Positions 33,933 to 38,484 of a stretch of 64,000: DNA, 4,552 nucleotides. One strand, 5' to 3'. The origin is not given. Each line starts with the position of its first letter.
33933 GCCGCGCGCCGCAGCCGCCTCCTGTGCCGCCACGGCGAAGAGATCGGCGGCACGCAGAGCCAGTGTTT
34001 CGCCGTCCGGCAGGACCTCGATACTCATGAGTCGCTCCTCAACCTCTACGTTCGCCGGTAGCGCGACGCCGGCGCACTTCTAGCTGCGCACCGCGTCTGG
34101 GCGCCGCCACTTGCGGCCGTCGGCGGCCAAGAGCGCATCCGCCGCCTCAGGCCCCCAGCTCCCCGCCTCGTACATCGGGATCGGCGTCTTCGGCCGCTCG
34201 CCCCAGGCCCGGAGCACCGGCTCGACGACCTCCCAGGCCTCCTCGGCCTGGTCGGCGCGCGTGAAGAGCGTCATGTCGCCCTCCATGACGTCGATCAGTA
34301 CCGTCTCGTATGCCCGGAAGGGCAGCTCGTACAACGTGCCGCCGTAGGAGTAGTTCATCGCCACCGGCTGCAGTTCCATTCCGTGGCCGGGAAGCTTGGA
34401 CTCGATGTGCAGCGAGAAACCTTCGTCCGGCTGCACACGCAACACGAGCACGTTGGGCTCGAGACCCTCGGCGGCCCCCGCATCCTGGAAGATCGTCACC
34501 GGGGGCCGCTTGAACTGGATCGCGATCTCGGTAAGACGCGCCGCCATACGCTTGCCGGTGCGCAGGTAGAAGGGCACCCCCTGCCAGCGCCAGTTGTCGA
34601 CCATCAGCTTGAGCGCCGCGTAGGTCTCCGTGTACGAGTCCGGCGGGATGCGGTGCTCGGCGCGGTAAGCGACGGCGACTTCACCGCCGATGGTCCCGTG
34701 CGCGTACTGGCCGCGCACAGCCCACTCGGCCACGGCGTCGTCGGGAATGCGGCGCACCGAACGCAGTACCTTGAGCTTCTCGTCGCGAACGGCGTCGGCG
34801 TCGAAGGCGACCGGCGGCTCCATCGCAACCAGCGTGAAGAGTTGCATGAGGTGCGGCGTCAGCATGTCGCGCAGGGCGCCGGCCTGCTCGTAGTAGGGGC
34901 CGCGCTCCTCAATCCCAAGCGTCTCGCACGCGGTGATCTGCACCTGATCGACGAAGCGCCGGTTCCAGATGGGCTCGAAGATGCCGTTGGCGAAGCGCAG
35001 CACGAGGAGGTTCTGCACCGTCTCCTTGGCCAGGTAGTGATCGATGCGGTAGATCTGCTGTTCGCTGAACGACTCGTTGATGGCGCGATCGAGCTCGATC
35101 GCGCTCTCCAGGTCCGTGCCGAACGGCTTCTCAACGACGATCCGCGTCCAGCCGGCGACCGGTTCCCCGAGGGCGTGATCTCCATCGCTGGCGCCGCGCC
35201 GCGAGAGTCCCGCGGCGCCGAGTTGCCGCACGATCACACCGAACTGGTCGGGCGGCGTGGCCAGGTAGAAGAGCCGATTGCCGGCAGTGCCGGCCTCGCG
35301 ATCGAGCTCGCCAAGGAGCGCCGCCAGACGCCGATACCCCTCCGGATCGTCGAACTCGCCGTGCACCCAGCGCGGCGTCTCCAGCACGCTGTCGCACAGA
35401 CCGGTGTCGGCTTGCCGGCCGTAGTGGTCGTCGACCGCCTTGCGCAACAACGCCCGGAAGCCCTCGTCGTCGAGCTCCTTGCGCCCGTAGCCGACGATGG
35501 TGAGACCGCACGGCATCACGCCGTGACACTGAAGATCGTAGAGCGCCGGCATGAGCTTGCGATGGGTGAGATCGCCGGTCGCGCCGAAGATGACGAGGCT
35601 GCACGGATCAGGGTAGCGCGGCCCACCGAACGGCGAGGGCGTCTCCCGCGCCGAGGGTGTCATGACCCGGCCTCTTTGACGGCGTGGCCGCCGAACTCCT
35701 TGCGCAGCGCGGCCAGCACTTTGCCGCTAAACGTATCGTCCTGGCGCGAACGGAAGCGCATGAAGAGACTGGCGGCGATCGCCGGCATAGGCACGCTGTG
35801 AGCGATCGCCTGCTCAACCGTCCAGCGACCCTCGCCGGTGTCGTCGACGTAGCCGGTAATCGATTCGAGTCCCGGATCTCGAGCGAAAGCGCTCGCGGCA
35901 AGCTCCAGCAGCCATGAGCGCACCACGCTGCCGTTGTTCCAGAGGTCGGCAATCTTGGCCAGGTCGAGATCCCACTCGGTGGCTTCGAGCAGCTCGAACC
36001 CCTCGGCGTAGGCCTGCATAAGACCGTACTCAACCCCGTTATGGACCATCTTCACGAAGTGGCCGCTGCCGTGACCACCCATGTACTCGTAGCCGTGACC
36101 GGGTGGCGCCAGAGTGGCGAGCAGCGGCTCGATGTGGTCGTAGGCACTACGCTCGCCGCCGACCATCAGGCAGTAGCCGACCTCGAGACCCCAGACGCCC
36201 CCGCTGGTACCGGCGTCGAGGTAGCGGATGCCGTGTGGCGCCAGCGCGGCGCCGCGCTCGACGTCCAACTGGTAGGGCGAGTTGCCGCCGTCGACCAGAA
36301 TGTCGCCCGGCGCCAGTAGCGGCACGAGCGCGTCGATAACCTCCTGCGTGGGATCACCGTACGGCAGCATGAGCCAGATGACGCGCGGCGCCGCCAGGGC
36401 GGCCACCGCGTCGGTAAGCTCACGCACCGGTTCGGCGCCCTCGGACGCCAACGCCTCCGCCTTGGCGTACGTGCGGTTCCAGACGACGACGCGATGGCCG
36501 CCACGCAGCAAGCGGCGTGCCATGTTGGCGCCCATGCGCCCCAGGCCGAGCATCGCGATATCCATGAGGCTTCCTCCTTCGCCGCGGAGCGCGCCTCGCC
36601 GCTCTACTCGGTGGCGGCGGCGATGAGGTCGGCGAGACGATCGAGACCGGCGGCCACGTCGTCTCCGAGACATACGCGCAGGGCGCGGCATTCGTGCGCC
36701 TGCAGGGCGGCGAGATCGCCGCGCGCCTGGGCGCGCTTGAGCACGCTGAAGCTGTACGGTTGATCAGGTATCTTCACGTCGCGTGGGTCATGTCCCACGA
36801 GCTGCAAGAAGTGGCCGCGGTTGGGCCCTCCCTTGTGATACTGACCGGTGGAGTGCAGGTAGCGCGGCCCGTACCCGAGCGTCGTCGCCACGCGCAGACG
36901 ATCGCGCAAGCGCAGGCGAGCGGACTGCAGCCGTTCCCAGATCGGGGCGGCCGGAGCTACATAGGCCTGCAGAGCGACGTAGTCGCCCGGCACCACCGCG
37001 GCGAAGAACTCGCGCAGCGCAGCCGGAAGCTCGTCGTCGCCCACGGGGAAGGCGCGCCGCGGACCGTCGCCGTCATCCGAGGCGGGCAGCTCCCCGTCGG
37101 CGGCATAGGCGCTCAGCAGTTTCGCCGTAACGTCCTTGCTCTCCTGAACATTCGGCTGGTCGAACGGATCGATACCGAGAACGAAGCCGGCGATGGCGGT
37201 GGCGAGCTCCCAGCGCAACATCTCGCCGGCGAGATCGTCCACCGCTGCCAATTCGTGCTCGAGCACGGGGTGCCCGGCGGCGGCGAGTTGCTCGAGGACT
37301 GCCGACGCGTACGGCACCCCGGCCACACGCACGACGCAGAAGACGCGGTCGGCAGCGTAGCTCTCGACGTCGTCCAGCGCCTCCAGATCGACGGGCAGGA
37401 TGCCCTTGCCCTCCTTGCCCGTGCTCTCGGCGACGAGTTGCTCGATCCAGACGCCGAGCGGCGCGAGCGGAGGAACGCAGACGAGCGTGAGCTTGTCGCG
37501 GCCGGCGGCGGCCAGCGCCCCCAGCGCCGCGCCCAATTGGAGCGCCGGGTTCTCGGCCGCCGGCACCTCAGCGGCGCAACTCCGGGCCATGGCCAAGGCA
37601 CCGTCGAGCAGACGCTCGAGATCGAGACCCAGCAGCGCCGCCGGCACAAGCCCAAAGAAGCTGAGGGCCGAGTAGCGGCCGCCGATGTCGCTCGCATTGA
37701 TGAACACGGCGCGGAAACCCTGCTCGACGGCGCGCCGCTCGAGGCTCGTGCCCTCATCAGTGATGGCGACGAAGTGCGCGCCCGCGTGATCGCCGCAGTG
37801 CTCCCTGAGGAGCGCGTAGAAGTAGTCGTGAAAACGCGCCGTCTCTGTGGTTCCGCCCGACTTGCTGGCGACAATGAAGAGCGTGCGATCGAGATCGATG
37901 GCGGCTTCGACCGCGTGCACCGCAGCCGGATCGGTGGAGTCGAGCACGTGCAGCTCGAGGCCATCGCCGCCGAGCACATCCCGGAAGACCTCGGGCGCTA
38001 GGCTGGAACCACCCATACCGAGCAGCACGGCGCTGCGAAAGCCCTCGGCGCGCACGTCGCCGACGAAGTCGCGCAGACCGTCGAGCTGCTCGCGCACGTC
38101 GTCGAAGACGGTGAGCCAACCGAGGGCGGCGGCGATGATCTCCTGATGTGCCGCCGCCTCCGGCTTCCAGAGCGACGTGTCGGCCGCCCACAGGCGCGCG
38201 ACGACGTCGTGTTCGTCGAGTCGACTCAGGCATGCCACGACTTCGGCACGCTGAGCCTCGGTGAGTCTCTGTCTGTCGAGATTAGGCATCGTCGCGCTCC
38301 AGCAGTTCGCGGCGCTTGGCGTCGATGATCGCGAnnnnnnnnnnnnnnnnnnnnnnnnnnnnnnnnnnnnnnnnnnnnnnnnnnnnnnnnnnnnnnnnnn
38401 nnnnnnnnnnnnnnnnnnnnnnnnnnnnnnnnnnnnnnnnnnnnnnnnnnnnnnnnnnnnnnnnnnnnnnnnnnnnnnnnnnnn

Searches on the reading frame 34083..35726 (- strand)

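Call 69: search_protein_families(library=pfam, proteins=[window:34083-35726:-], max_evalue=0.00001)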
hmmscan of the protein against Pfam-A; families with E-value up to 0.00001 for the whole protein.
window:34083-35726:- (548 aa): 2 families
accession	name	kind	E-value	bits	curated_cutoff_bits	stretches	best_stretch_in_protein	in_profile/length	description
PF02781.21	G6PD_C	-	2.1e-118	395.1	27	1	241-541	1-296/296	Glucose-6-phosphate dehydrogenase, C-terminal domain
PF00479.28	G6PD_N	-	3e-57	194.7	22.1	1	45-239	1-183/183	Glucose-6-phosphate dehydrogenase, NAD binding domain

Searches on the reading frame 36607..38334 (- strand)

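Call 69: search_protein_families(library=pfam, proteins=[window:36607-38334:-], max_evalue=0.00001)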
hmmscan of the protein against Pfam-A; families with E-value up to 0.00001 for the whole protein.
window:36607-38334:- (576 aa): 1 family
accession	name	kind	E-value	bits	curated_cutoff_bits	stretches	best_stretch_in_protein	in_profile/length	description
PF00342.24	PGI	-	1.3e-17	64.1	22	1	78-308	67-309/486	Phosphoglucose isomerase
